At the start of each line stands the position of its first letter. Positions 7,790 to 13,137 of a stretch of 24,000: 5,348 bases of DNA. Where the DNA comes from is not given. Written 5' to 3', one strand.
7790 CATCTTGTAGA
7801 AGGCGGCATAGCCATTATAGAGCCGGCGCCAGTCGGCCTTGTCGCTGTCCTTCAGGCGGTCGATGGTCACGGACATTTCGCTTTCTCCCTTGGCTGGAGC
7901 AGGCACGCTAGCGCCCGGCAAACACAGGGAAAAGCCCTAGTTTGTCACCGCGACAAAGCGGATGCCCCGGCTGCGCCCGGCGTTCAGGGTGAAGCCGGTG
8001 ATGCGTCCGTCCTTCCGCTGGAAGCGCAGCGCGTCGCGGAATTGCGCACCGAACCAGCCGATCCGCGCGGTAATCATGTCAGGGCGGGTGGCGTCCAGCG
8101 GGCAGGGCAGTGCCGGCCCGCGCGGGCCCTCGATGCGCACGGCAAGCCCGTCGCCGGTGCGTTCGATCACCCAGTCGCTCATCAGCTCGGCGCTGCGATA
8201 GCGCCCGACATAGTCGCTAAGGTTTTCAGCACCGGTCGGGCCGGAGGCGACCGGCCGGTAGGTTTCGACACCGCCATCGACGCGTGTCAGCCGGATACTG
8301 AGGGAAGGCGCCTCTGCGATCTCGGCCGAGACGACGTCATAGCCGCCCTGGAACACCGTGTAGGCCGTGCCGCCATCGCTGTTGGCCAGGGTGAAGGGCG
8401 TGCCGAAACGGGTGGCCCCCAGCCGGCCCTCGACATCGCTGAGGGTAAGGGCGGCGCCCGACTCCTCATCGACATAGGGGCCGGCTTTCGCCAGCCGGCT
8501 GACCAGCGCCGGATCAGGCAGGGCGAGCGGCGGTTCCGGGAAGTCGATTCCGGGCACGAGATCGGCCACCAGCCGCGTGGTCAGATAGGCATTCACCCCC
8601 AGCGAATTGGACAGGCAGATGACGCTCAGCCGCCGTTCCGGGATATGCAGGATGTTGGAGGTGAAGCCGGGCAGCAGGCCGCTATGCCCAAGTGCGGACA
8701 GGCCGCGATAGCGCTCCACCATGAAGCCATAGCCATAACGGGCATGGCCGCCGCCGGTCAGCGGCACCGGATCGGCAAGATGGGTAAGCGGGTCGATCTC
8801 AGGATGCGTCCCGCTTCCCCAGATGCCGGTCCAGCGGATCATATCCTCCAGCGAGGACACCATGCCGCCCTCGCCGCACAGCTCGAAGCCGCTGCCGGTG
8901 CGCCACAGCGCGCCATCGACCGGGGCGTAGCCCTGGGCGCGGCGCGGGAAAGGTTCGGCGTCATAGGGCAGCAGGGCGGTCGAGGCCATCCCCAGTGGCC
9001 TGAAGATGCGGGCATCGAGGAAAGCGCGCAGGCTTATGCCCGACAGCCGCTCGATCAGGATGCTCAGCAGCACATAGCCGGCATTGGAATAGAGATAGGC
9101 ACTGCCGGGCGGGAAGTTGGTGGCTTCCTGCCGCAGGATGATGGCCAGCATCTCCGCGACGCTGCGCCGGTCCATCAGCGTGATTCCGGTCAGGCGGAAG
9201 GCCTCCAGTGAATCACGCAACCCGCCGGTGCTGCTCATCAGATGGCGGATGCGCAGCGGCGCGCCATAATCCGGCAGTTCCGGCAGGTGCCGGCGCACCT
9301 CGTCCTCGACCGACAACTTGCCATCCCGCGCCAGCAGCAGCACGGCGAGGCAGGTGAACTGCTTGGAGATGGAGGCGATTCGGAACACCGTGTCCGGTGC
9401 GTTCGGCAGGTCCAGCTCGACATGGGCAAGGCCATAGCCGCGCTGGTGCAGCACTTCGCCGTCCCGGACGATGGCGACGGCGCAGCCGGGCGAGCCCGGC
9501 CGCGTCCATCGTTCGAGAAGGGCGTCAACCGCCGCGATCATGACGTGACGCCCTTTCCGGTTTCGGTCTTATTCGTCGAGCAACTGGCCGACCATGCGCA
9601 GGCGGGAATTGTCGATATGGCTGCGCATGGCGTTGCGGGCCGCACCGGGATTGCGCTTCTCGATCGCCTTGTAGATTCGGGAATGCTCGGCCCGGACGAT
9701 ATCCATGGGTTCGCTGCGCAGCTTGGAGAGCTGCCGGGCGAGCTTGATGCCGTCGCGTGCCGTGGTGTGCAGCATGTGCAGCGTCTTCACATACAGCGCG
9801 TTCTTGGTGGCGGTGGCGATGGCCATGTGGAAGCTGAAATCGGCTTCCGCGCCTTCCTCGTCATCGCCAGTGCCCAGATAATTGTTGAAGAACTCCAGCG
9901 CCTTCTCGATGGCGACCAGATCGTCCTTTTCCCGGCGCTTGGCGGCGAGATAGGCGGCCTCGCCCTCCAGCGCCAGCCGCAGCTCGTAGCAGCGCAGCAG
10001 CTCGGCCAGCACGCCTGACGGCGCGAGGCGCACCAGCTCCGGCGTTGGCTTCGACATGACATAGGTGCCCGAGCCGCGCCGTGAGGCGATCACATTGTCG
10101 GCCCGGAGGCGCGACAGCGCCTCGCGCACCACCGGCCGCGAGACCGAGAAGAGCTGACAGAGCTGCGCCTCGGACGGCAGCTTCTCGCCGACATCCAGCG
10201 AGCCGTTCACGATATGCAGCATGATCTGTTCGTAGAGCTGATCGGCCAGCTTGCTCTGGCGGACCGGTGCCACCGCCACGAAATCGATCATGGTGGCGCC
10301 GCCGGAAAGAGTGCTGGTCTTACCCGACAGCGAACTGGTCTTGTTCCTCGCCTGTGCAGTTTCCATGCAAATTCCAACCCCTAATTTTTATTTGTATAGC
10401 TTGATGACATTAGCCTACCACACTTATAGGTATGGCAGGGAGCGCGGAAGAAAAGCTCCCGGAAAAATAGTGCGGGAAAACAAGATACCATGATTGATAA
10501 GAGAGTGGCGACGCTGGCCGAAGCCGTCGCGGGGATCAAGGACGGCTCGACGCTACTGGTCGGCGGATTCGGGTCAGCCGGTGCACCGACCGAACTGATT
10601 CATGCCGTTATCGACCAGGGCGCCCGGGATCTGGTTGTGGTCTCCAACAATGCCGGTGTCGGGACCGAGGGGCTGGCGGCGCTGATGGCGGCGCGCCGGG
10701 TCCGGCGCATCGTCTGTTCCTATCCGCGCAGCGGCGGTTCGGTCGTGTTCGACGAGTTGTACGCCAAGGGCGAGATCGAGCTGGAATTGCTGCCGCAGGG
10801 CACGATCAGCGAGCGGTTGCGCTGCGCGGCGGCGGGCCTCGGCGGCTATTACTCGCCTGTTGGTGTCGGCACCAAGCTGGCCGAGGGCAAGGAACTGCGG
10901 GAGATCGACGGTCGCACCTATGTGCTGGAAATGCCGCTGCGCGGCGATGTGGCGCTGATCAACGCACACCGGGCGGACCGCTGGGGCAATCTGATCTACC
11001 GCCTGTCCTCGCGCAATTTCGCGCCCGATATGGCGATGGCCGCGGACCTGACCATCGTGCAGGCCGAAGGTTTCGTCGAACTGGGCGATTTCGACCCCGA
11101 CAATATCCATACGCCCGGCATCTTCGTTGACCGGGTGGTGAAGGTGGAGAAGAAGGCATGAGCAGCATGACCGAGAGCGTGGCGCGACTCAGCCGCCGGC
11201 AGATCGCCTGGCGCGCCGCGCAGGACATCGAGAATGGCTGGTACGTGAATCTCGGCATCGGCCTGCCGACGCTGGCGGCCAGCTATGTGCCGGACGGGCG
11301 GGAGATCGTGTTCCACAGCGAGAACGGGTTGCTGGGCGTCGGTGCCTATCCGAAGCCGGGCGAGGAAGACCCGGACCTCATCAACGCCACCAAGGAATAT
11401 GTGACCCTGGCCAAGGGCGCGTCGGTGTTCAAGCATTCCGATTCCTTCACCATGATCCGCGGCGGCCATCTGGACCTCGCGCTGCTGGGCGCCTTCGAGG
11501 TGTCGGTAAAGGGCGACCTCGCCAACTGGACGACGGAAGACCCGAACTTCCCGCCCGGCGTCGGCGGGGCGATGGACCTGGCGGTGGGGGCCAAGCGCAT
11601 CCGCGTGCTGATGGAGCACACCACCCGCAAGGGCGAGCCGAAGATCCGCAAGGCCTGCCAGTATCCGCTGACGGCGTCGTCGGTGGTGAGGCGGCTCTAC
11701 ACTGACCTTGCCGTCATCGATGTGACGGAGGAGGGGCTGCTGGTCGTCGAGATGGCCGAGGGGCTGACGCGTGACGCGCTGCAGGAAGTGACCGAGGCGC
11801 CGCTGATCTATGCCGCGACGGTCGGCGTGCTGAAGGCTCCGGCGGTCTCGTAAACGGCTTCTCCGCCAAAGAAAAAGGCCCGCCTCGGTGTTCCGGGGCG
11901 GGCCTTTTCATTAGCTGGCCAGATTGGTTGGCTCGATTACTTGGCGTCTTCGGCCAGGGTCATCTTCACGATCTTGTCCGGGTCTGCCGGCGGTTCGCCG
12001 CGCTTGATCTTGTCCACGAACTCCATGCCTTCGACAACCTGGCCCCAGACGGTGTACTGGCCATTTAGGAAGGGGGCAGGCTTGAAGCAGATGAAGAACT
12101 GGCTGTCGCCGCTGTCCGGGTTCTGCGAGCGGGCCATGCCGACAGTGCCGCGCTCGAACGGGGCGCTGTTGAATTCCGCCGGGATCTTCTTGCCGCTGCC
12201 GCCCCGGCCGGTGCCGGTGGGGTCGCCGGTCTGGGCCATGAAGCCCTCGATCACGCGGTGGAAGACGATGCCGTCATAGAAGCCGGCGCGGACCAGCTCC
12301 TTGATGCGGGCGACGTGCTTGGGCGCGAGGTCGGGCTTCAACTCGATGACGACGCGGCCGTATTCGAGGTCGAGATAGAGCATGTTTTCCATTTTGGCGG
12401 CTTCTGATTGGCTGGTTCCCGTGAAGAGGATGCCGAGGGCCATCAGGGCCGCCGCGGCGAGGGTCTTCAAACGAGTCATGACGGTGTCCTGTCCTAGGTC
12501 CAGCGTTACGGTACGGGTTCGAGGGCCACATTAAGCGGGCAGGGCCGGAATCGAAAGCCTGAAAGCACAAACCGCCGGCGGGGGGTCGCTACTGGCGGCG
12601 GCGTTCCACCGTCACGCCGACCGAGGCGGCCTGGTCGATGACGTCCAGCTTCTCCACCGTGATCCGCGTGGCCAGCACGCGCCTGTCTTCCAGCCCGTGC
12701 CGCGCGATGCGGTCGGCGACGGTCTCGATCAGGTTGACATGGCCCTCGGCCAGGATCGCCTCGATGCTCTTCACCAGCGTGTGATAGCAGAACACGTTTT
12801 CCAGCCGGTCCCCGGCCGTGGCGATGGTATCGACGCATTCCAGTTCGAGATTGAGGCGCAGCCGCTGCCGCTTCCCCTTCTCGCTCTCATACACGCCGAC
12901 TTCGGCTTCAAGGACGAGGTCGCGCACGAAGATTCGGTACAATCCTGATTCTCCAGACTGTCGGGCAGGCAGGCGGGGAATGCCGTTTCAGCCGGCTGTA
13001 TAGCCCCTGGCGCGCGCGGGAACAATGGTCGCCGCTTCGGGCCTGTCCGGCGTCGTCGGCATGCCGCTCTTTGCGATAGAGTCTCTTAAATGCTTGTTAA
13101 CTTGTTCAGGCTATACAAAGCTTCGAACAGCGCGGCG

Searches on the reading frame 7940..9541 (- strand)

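Call 66: search_protein_families(library=pfam, proteins=[window:7940-9541:-], max_evalue=0.001)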
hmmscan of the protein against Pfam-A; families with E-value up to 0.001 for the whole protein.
window:7940-9541:- (534 aa): 1 family
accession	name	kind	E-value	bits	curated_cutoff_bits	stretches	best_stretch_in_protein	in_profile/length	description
PF00144.29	Beta-lactamase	-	1.6e-63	215.3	27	1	11-319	8-316/329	Beta-lactamase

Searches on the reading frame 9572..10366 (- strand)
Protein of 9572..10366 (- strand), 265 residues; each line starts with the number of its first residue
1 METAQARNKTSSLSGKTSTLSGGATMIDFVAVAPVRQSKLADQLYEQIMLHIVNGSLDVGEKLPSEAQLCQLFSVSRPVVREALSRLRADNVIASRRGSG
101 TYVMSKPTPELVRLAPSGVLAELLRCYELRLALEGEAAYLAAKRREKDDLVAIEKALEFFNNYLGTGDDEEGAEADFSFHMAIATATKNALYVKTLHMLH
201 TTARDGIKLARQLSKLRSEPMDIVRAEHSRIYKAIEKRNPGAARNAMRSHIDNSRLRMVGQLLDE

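Call 66: search_protein_families(library=pfam, proteins=[window:9572-10366:-], max_evalue=0.001)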
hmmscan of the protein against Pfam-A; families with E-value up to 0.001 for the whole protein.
window:9572-10366:- (265 aa): 4 families
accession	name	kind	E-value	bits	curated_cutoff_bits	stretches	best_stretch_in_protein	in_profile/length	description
PF07729.17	FCD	-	3.6e-25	89.2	24.3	1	127-252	3-124/125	FCD domain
PF00392.27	GntR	-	1.2e-19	70.2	27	1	40-103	1-64/64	Bacterial regulatory proteins, gntR family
PF14502.12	HTH_41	-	0.00023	20.9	25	1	59-103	2-48/48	Helix-turn-helix domain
PF02082.26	Rrf2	-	0.00072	20.1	30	0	61-108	21-69/132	Iron-dependent Transcriptional regulator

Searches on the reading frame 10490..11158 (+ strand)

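Call 66: search_protein_families(library=pfam, proteins=[window:10490-11158:+], max_evalue=0.001)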
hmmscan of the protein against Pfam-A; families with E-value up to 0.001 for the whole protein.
window:10490-11158:+ (223 aa): 1 family
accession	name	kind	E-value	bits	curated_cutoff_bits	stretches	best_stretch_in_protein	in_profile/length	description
PF01144.29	CoA_trans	-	9.7e-68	228.2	23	1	7-218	2-216/217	Coenzyme A transferase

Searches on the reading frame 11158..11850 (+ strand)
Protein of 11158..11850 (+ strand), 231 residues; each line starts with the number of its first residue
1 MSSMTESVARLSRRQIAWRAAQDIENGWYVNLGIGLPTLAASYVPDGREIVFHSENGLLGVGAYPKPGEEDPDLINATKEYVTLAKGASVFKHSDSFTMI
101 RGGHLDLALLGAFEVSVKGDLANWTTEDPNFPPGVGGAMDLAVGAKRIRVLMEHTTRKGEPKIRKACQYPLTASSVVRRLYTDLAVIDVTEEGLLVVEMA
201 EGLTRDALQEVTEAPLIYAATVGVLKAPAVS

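Call 66: search_protein_families(library=pfam, proteins=[window:11158-11850:+], max_evalue=0.001)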
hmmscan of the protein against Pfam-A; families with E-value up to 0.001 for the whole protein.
window:11158-11850:+ (231 aa): 1 family
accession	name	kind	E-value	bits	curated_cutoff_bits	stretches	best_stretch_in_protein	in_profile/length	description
PF01144.29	CoA_trans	-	4.7e-40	137.7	23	1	15-210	3-216/217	Coenzyme A transferase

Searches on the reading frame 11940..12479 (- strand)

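Call 67: search_protein_families(library=pfam, proteins=[window:11940-12479:-], max_evalue=0.001)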
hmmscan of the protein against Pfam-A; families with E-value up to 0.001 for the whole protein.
window:11940-12479:- (180 aa): 1 family
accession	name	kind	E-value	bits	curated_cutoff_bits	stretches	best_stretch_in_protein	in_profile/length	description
PF00160.26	Pro_isomerase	-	4e-45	154.3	21.7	1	38-173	6-157/159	Cyclophilin type peptidyl-prolyl cis-trans isomerase/CLD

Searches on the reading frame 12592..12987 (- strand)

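Call 67: search_protein_families(library=pfam, proteins=[window:12592-12987:-], max_evalue=0.001)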
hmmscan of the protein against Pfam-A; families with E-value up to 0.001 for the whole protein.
window:12592-12987:- (132 aa): 1 family
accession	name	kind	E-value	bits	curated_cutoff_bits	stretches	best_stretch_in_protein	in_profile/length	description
PF02152.23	FolB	-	7.3e-23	81.7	31.8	1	19-128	1-113/113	Dihydroneopterin aldolase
